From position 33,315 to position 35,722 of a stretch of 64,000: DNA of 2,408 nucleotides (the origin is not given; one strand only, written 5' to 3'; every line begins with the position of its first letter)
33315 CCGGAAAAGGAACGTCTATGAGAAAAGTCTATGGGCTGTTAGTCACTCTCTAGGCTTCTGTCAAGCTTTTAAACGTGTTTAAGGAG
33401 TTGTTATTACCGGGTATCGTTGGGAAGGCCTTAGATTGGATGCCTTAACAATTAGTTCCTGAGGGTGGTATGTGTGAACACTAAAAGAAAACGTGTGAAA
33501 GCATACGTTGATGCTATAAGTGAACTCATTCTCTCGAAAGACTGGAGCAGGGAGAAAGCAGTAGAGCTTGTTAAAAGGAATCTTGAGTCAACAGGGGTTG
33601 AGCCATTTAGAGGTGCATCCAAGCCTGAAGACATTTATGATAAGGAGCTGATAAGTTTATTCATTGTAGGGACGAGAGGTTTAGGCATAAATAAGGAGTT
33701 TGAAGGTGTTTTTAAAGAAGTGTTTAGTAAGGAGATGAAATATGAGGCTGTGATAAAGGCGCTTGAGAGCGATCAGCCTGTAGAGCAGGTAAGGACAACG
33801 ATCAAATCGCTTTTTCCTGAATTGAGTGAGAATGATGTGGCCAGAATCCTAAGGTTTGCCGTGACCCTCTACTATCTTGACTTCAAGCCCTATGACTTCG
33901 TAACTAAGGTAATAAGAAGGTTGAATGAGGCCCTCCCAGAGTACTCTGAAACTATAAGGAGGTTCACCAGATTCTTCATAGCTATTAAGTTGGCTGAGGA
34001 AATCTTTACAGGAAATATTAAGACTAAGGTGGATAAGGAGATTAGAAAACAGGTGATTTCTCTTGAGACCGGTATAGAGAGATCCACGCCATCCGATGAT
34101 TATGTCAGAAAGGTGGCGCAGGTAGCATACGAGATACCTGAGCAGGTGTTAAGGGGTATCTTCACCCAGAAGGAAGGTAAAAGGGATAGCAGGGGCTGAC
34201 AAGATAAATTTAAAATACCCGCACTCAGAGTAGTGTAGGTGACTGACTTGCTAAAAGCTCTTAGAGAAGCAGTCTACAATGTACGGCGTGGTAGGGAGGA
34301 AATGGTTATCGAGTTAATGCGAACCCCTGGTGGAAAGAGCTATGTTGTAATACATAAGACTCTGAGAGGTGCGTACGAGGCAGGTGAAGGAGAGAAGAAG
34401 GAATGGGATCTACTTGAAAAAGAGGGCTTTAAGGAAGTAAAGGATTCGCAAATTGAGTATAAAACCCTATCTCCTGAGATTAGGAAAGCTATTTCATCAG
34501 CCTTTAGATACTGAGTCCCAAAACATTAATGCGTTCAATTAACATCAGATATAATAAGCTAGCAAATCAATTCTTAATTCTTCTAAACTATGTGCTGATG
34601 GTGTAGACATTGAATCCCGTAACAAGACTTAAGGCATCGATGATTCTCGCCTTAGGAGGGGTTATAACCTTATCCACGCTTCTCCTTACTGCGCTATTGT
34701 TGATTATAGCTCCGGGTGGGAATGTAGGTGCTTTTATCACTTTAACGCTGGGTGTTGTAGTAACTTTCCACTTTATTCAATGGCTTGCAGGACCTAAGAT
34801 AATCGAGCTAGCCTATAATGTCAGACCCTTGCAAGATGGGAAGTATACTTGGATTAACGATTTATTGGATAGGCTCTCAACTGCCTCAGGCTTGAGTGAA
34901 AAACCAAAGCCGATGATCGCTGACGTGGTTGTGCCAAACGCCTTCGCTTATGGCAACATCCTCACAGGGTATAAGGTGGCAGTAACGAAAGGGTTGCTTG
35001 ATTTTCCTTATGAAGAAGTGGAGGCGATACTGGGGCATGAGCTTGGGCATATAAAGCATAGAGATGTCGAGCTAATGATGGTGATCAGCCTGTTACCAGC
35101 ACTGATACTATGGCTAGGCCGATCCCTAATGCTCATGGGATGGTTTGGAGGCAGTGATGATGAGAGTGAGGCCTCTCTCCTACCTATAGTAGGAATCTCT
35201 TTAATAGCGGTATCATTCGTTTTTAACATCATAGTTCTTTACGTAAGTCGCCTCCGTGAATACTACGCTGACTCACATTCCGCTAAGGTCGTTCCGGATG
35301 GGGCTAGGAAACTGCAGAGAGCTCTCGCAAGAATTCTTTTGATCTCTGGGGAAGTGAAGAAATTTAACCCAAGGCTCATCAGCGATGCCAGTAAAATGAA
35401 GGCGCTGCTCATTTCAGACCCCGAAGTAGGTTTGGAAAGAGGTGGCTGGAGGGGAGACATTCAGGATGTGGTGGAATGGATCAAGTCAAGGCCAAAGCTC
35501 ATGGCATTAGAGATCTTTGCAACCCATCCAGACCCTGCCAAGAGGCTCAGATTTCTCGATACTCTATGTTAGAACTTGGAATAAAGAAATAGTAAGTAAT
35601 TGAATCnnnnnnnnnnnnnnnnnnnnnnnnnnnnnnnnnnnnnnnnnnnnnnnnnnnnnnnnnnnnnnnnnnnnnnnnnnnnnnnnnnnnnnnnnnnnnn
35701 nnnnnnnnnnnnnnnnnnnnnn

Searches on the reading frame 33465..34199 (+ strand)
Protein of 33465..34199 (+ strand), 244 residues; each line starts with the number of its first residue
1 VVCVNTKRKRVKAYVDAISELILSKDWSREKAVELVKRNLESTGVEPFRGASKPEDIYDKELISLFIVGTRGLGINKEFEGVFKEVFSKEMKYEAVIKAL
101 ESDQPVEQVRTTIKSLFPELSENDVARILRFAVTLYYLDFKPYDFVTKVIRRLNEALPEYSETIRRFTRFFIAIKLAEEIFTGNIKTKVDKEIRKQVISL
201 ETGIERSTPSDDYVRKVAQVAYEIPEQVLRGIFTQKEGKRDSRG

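Call 3: search_protein_families(library=pfam, proteins=[window:33465-34199:+], max_evalue=0.01)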
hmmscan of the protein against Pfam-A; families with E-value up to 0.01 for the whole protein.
window:33465-34199:+ (244 aa): 1 family
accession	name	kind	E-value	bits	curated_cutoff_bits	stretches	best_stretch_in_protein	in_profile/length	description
PF09958.14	DUF2192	-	2.6e-68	230.4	21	1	6-233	3-229/229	Uncharacterized protein conserved in archaea (DUF2192)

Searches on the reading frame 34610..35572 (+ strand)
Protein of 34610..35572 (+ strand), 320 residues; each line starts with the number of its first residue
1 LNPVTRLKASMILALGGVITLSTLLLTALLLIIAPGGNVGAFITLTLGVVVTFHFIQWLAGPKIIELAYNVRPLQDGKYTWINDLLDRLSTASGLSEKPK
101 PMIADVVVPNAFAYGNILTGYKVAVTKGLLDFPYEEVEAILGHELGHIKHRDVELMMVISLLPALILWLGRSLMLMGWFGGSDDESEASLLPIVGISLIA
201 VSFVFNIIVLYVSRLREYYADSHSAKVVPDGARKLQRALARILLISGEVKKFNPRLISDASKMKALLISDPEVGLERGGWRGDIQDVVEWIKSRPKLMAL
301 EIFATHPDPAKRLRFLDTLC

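Call 3: search_protein_families(library=pfam, proteins=[window:34610-35572:+], max_evalue=0.01)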
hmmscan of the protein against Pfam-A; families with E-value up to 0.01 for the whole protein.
window:34610-35572:+ (320 aa): 1 family
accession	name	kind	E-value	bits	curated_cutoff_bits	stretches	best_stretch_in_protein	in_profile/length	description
PF01435.24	Peptidase_M48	-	3.8e-31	108.8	20.3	1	80-318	5-184/186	Peptidase family M48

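Call 4: search_protein_families(library=ncbifam, proteins=[window:34610-35572:+], max_evalue=0.01)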
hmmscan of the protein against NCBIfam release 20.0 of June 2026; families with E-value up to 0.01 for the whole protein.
window:34610-35572:+ (320 aa): 9 families
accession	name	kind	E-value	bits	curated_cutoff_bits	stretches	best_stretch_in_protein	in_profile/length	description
NF002322.0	PRK01265.1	equivalog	5.7e-76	256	275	1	4-319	5-321/325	zinc metalloprotease HtpX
NF002669.0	PRK02391.1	equivalog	1.7e-33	116.1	341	1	18-268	14-262/298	zinc metalloprotease HtpX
NF002826.0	PRK03001.1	equivalog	4.6e-26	91.6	369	1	25-245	13-229/285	zinc metalloprotease HtpX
NF002839.0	PRK03072.1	equivalog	4.8e-25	88.2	412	1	25-242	18-232/291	zinc metalloprotease HtpX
NF002363.0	PRK01345.1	equivalog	9.9e-25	87.3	422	1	25-245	12-229/318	zinc metalloprotease HtpX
NF002775.0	PRK02870.1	equivalog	2.9e-24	86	285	1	21-243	56-279/338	zinc metalloprotease HtpX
NF003425.0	PRK04897.1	equivalog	3.4e-24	85.6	355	1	15-246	17-254/298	zinc metalloprotease HtpX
NF003965.0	PRK05457.1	equivalog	5.8e-23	81.7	245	1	10-273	19-274/285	protease HtpX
NF052399.1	M48_lipo_LoiP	exception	0.0037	16.8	365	1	110-149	98-134/247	metalloprotease LoiP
